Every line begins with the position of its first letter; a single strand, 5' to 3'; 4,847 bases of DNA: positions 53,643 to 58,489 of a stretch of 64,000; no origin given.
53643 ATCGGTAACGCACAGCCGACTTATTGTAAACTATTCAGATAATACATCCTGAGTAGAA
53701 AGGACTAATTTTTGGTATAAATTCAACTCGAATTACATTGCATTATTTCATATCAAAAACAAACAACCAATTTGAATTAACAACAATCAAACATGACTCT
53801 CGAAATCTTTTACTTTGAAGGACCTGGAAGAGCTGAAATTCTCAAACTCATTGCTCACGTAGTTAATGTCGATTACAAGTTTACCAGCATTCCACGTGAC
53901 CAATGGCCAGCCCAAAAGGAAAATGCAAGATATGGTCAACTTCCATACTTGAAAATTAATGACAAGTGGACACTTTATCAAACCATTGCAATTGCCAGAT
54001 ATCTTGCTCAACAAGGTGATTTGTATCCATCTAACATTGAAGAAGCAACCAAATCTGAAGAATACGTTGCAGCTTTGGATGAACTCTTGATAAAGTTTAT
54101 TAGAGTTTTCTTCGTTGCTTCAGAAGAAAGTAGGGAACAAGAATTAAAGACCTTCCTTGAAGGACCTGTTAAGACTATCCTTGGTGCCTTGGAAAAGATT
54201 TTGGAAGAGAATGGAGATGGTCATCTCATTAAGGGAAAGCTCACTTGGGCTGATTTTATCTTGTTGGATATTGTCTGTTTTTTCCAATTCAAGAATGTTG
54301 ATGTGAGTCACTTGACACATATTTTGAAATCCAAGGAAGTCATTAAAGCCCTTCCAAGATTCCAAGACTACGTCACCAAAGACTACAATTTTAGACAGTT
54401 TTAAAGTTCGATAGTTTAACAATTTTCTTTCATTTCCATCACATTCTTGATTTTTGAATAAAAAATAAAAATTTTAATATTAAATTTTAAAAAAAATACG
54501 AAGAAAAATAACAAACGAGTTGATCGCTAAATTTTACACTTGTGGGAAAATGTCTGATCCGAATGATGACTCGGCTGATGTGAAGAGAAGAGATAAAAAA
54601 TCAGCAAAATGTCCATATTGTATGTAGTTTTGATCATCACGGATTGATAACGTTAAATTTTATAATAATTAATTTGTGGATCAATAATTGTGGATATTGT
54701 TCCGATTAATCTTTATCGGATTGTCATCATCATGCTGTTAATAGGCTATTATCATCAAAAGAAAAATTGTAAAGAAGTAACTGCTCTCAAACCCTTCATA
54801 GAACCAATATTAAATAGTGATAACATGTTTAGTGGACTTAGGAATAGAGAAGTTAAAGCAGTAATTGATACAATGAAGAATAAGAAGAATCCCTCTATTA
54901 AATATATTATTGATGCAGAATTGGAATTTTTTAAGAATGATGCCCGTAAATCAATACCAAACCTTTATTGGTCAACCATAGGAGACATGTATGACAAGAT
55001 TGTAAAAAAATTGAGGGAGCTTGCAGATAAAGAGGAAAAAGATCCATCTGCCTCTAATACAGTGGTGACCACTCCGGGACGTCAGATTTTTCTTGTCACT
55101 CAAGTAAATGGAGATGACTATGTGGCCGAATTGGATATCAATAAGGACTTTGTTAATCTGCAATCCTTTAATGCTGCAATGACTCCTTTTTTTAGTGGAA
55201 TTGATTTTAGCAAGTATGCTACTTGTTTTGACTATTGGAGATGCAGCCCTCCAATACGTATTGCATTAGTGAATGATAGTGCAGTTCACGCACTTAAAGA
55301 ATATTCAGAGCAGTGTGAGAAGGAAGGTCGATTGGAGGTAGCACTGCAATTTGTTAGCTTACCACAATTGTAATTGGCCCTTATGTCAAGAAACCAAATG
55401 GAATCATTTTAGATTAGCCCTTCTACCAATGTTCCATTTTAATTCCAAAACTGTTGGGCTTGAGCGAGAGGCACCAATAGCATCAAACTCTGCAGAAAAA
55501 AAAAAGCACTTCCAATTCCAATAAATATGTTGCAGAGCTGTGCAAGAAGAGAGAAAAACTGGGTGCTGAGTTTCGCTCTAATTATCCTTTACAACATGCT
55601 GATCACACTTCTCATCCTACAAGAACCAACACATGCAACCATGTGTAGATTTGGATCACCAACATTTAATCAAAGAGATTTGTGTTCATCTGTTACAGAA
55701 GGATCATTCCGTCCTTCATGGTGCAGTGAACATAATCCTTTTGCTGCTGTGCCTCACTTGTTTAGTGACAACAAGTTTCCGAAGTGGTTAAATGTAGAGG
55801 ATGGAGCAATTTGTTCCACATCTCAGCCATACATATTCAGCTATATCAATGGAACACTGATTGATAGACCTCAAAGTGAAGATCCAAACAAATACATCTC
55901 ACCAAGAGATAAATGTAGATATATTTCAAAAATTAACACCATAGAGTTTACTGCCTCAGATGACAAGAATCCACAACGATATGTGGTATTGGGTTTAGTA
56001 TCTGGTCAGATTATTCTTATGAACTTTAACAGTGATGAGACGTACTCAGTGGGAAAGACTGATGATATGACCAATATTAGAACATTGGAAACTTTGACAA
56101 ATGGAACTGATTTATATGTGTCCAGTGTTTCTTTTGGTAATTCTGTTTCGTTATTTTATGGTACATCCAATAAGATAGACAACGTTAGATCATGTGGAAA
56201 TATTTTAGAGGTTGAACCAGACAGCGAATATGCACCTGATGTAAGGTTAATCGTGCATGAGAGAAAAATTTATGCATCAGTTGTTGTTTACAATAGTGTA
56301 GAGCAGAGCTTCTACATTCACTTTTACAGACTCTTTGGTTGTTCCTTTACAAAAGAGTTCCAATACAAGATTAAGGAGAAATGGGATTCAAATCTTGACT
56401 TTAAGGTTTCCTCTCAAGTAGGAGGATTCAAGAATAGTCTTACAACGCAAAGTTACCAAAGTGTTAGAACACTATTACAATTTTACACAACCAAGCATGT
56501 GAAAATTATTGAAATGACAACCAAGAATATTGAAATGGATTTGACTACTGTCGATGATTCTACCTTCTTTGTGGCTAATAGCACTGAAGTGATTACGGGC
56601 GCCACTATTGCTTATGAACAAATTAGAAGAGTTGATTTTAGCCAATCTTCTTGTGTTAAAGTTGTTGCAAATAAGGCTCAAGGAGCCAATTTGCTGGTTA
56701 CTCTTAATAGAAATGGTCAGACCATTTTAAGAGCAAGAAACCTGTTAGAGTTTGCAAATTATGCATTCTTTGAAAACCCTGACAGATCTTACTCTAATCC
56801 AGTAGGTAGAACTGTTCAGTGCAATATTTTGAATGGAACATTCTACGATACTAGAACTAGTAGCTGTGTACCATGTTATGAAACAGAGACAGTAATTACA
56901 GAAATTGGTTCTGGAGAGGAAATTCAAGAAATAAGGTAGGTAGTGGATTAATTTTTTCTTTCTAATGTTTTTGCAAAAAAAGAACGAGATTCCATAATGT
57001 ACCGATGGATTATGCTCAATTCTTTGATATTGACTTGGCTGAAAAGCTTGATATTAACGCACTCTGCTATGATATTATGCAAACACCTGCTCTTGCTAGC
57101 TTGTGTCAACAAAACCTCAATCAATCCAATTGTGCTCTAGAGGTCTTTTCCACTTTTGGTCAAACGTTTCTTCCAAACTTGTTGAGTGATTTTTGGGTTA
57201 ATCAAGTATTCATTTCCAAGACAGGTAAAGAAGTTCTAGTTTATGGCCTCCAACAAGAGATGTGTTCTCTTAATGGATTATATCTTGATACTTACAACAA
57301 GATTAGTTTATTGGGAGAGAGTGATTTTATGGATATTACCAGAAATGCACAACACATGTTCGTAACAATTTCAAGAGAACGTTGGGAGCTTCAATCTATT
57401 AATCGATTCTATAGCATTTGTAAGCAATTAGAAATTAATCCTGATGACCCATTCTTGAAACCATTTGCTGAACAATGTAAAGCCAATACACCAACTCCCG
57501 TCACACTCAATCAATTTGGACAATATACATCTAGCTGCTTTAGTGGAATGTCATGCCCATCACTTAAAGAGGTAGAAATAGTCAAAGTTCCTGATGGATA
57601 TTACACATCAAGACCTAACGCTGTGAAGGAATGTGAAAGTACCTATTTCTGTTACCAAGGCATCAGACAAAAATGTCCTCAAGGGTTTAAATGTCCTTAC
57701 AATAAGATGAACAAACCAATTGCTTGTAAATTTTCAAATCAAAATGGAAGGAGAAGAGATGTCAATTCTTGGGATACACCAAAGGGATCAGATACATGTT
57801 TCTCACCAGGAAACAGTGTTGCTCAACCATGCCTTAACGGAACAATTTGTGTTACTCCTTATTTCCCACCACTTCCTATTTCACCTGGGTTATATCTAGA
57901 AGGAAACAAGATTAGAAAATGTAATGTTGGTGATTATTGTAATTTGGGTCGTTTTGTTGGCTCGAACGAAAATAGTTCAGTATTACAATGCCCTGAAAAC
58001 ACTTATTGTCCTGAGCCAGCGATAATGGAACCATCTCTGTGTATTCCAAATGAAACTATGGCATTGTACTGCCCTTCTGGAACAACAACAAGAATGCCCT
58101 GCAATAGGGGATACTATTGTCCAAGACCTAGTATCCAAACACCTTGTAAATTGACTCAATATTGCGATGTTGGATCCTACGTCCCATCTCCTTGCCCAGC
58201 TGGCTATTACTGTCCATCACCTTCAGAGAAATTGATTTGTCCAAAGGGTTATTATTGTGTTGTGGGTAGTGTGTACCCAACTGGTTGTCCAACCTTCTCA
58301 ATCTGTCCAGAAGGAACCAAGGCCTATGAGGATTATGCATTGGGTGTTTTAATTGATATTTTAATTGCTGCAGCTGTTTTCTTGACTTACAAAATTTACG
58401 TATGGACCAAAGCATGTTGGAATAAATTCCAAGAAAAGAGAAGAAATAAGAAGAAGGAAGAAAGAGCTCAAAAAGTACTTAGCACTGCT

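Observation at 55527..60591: ABCG half-transporter fused to a very large N-terminal extracellular/Cys-rich extension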

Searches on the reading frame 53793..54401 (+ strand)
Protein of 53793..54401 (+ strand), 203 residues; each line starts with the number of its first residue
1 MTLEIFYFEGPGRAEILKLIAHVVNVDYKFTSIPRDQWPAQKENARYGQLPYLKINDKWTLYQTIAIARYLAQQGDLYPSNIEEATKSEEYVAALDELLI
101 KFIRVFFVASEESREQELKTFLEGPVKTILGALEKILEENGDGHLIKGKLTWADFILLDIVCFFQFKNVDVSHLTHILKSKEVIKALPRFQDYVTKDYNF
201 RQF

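Call 55: search_protein_families(library=pfam, proteins=[window:53793-54401:+], max_evalue=0.001)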
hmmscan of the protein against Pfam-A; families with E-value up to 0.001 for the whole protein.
window:53793-54401:+ (203 aa): 4 families
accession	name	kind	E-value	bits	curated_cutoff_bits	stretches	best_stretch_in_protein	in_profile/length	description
PF14497.11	GST_C_3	-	4.9e-14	52.8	21.6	1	100-196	5-103/104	Glutathione S-transferase, C-terminal domain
PF02798.26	GST_N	-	5.6e-06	27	20.9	1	7-73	5-76/76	Glutathione S-transferase, N-terminal domain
PF00043.30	GST_C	-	7.7e-05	23.3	20.7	1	100-171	6-74/93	Glutathione S-transferase, C-terminal domain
PF13417.12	GST_N_3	-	0.00064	20.5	22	0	20-74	16-70/75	Glutathione S-transferase, N-terminal domain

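Call 70: list_cluster_members(proteins=[window:53793-54401:+, window:51893-53509:+, window:62273-63742:-, window:60833-61765:-, window:60833-61762:-, window:60833-61759:-, window:60833-61756:-])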
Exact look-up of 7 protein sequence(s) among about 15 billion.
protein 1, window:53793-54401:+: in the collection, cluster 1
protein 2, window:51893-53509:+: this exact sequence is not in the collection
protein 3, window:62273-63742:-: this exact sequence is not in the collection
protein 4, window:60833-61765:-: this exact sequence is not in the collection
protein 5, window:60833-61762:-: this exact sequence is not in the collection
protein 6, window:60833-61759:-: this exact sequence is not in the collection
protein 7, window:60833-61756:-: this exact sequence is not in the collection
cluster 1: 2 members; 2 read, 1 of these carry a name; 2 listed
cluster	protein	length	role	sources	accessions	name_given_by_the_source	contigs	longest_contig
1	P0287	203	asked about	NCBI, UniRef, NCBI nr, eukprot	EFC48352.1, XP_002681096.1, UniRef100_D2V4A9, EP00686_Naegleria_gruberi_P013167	predicted protein [Naegleria gruberi] | Predicted protein n=1 Tax=Naegleria gruberi TaxID=5762 RepID=D2V4A9_NAEGR | uncharacterized protein NAEGRDRAFT_46583 [Naegleria gruberi]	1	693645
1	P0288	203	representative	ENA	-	-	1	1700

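Call 71: find_encoding_contigs(protein=window:53793-54401:+, flank=10000, max_places=4)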
Protein window:53793-54401:+ (203 aa): no gene with exactly this product is on record in the collection.

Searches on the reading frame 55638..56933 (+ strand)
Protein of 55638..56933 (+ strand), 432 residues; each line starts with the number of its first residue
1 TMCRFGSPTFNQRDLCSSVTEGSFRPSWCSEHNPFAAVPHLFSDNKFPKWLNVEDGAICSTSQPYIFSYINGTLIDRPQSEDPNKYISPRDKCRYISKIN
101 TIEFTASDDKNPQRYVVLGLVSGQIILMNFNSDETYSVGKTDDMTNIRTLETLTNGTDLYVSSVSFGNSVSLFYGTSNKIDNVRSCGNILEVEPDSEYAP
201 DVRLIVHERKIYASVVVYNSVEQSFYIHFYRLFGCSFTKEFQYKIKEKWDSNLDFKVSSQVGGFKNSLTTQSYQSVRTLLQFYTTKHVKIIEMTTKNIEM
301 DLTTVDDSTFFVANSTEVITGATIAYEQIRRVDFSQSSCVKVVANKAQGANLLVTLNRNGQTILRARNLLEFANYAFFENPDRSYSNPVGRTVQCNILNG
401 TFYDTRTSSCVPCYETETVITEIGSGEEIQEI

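Call 51: predict_structure(alignment_id=A4)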
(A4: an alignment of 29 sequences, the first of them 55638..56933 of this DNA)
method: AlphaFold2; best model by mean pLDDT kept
length: 432 residues; sequences in the alignment: 29
mean_pLDDT: 81.8   pTM: 0.81
mean pLDDT of the five models: 81.8, 81.8, 81.6, 81.0, 81.0
residues with pLDDT >= 90: 239; 70-90: 97; 50-70: 21; < 50: 75
segments of 3 or more residues with pLDDT < 50: 1-9, 11-17, 19-41, 53-57, 59-86
pLDDT, mean of each block of 10 residues (from residue 1): 45 46 45 42 52 47 43 39 50 75 83 88 87 85 90 95 94 94 94 82 96 97 97 97 96 94 90 95 98 97 96 96 92 85 92 95 93 90 93 92 91 93 76 72
secondary structure, 60 per line:
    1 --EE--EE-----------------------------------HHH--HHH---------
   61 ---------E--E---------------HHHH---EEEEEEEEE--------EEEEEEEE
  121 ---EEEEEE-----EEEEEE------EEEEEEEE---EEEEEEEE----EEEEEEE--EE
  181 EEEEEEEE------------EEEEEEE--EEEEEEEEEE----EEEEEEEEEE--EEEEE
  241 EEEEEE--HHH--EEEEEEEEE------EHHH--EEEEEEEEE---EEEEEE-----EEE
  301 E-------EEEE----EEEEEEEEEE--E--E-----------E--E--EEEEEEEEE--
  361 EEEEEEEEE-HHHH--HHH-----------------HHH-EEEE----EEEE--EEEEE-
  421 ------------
elements in order: H89-92 E96-104 E113-120 E124-129 E135-140 E147-154 E158-165 E170-176 E179-188 E201-207 E210-219 E224-233 E236-246 E254-262 E275-283 E287-292 E298-301 E309-312 E317-326 E350-358 E361-369 H371-374 E401-404 E409-412 E415-419

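Call 74: fold_search(model_id=the predicted structure, library=pdb)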
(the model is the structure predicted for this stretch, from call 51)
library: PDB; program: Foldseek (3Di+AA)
matches with E <= 10: 1033; with E <= 0.001: 59
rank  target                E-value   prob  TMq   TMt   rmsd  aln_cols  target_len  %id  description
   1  9kzc_B                1.1e-05  1.00  0.33  0.40  10.2       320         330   10  Cryo-EM structure of the LGI1 LRR-LGI1 EPTP-ADAM22 ECD complex (released 2025-06-25)
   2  9a1m_R                1.9e-05  1.00  0.29  0.15  11.3       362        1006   10  Integrative model of the nuclear pore complex from Schizosaccharomyces pombe (released 2021-11-12)
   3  8hq2_D                2.0e-05  1.00  0.33  0.28   9.7       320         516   11  Crystal structure of human ADAM22 in complex with human LGI1 mutant (released 2023-12-13)
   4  5y2z_H                2.0e-05  1.00  0.29  0.37  12.9       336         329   12  Crystal structure of human LGI1 EPTP-ADAM22 complex (released 2018-05-02)
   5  4gq2_M                2.1e-05  1.00  0.29  0.16  11.3       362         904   10  S. pombe Nup120-Nup37 complex (released 2012-10-03)
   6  8y6b_D                3.1e-05  1.00  0.31  0.27  11.7       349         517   11  Structure of human LGI1-ADAM22 complex in space group P212121 (released 2024-02-14)
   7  4d52_C                3.9e-05  1.00  0.34  0.44   6.5       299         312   10  CRYSTAL STRUCTURE OF FUCOSE BINDING LECTIN FROM ASPERGILLUS FUMIGATUS (AFL) IN COMPLEX WITH L-GALACTOPYRANOSE. (released 2015-03-11)
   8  2b5n_D                4.1e-05  1.00  0.33  0.41   7.7       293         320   10  Crystal Structure of the DDB1 BPB Domain (released 2006-02-28)
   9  2b5n_C                4.8e-05  1.00  0.32  0.40   8.0       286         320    9  Crystal Structure of the DDB1 BPB Domain (released 2006-02-28)
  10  9bbi                  5.7e-05  1.00  0.31  0.14   8.0       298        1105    9  Co-crystal structure of human DDB1 bound to fragment UB028669 (released 2024-06-12)
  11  8avg_B                6.3e-05  1.00  0.35  0.23  11.9       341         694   12  Cryo-EM structure of mouse Elp123 with bound SAM (released 2022-12-07)
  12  9o5a_G                6.3e-05  1.00  0.27  0.30  12.8       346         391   11  The KICSTOR-GATOR1 complex (released 2026-02-18)
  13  5y2z_B                7.4e-05  1.00  0.29  0.37  12.3       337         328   12  Crystal structure of human LGI1 EPTP-ADAM22 complex (released 2018-05-02)
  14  6z6c_BBB              7.8e-05  1.00  0.31  0.40  10.2       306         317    8  Crystal structurel of FleA lectin in complex with a monovalent inhibitor (released 2021-04-07)
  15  2b5n_B                8.3e-05  1.00  0.31  0.39   7.7       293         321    8  Crystal Structure of the DDB1 BPB Domain (released 2006-02-28)
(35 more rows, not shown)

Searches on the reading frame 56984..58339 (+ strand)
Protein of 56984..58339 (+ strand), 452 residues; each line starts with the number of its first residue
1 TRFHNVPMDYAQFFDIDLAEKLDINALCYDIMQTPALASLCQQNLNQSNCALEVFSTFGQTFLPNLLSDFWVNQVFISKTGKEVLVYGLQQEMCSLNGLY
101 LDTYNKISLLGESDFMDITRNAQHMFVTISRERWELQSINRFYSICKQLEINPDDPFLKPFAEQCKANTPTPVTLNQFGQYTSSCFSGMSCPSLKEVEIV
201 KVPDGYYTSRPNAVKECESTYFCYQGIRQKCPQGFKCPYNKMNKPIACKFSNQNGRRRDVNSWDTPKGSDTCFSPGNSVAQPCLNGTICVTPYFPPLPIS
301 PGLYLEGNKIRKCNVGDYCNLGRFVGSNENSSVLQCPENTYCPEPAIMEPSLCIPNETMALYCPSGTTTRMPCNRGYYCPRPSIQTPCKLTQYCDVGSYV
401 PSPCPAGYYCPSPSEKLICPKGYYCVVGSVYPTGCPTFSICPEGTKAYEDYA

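Call 57: predict_structure(alignment_id=A5)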
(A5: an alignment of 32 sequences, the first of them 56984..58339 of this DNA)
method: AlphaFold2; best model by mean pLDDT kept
length: 452 residues; sequences in the alignment: 32
mean_pLDDT: 84.1   pTM: 0.58
mean pLDDT of the five models: 84.1, 83.7, 82.4, 82.2, 81.8
residues with pLDDT >= 90: 262; 70-90: 105; 50-70: 54; < 50: 31
segments of 3 or more residues with pLDDT < 50: 1-22, 254-258, 264-266
pLDDT, mean of each block of 10 residues (from residue 1): 39 44 59 70 72 65 58 81 89 73 91 91 91 95 96 95 92 92 89 86 93 93 95 95 92 50 58 92 89 91 88 93 89 93 93 91 95 94 93 93 93 94 92 88 83 59
secondary structure, 60 per line:
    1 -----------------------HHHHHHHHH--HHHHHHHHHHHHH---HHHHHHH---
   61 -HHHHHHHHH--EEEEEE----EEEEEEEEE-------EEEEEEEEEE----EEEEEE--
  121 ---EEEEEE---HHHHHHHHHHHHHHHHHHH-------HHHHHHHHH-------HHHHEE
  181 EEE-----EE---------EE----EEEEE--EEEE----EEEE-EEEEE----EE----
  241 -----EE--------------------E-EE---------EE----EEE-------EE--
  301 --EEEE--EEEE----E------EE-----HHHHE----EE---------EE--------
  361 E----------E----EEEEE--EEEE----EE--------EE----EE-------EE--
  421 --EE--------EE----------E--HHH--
elements in order: H24-32 H35-47 H51-57 H62-70 E73-78 E83-91 E99-108 E113-118 E124-129 H133-151 H159-167 H175-178 E179-183 E206-210 E213-216 E221-224 E226-230 E287-289 E303-306 E309-312 H331-334 E377-381 E384-387

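Call 82: search_protein_families(library=pfam, alignment_id=A5, max_evalue=0.1)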
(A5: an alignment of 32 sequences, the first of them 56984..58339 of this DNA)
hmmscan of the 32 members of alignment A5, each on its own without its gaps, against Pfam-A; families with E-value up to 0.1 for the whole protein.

A. member 1, window:56984-58339:+ (452 aa): 0 families

B. families by the number of members that match (of 32 scanned): 1 family
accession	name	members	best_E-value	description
PF18635.6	EpCAM_N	1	0.077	Epithelial cell adhesion molecule, N-terminal domain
